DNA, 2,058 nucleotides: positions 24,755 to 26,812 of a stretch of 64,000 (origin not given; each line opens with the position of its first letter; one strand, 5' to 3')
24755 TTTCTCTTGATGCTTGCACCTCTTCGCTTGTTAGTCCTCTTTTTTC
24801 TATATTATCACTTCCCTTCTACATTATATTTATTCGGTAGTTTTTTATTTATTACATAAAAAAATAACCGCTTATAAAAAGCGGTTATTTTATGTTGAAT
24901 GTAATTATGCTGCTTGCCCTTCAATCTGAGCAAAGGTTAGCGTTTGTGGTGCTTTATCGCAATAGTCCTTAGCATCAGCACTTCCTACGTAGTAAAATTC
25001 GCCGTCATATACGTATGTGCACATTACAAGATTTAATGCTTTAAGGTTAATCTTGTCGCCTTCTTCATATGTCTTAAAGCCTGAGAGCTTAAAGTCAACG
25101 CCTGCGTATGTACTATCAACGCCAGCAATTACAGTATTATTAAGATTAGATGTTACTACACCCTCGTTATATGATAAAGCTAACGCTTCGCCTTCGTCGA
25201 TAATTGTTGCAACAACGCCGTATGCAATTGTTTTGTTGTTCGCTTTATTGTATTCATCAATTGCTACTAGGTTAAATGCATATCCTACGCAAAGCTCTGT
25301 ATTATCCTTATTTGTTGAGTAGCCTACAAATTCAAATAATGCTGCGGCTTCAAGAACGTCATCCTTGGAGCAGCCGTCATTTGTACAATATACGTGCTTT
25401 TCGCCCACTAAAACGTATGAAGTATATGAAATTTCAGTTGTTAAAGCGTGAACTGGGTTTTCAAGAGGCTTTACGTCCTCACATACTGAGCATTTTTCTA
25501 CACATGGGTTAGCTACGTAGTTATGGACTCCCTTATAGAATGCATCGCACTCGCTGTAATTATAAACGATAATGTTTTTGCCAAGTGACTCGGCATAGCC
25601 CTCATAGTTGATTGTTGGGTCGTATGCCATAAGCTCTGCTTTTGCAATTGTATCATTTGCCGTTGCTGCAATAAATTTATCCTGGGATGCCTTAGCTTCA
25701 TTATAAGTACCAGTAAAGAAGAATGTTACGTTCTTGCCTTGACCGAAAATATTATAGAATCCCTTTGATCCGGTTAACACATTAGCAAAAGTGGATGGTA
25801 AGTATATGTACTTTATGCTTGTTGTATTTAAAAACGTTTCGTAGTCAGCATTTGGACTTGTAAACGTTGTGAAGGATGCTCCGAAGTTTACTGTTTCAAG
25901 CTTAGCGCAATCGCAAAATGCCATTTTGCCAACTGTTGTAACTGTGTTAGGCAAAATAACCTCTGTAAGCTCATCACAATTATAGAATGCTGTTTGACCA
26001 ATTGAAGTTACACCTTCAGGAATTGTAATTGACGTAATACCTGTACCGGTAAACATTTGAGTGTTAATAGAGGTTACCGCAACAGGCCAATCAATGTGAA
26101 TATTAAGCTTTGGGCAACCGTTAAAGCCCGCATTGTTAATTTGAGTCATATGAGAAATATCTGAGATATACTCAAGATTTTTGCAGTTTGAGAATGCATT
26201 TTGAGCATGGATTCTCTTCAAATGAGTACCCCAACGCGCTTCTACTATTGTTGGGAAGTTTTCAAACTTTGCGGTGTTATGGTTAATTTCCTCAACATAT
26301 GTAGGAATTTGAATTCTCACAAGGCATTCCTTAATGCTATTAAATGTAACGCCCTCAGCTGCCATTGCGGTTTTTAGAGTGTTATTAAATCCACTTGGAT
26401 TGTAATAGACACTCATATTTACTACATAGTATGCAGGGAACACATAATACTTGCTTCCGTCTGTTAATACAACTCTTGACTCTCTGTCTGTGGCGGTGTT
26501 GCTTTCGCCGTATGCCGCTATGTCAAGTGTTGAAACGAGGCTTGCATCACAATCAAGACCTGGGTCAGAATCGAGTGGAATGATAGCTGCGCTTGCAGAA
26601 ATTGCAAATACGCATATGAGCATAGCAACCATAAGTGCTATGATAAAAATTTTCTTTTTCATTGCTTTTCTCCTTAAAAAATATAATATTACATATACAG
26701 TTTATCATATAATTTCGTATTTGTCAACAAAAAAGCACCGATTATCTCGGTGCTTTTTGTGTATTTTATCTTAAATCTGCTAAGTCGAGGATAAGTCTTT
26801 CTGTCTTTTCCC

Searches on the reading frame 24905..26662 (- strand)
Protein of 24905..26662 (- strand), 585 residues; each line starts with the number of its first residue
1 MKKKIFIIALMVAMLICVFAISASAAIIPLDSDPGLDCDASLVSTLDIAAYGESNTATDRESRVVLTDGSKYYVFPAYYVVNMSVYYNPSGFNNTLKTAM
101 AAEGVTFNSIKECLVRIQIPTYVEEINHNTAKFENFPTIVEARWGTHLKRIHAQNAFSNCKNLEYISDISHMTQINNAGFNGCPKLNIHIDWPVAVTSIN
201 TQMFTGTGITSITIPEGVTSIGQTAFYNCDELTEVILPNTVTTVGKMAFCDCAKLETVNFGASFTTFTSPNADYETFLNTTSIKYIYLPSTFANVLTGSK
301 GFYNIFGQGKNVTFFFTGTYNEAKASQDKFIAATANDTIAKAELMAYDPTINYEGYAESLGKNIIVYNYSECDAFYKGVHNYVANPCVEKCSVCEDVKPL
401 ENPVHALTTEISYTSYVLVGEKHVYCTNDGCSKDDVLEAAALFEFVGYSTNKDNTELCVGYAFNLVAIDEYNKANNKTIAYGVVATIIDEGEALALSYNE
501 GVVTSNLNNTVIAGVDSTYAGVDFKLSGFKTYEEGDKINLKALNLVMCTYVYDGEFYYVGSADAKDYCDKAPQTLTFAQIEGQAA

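Call 3: search_protein_families(library=pfam, proteins=[window:24905-26662:-], max_evalue=1)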
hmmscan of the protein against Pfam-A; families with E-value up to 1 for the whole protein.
window:24905-26662:- (585 aa): 2 families
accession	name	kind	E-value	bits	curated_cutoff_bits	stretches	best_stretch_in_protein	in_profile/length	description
PF13306.12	LRR_5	-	1.2e-26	93.6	27.7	2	180-295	8-115/127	BspA type Leucine rich repeat region (6 copies)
PF13855.12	LRR_8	-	0.059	13.6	27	0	218-257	13-53/61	Leucine rich repeat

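Call 7: search_protein_families(library=ncbifam, proteins=[window:24905-26662:-], max_evalue=1)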
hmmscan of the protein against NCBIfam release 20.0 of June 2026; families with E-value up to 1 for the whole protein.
window:24905-26662:- (585 aa): 2 families
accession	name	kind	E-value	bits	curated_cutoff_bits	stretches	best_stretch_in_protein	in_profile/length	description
NF047961.1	adhesin_HupY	equivalog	1.6e-07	29.8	1250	1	202-268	181-246/978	leucine-rich repeat adhesin HupY/LrrG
NF006019.0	PRK08159.1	equivalog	0.094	11.8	452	1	474-502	19-47/272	enoyl-ACP reductase FabI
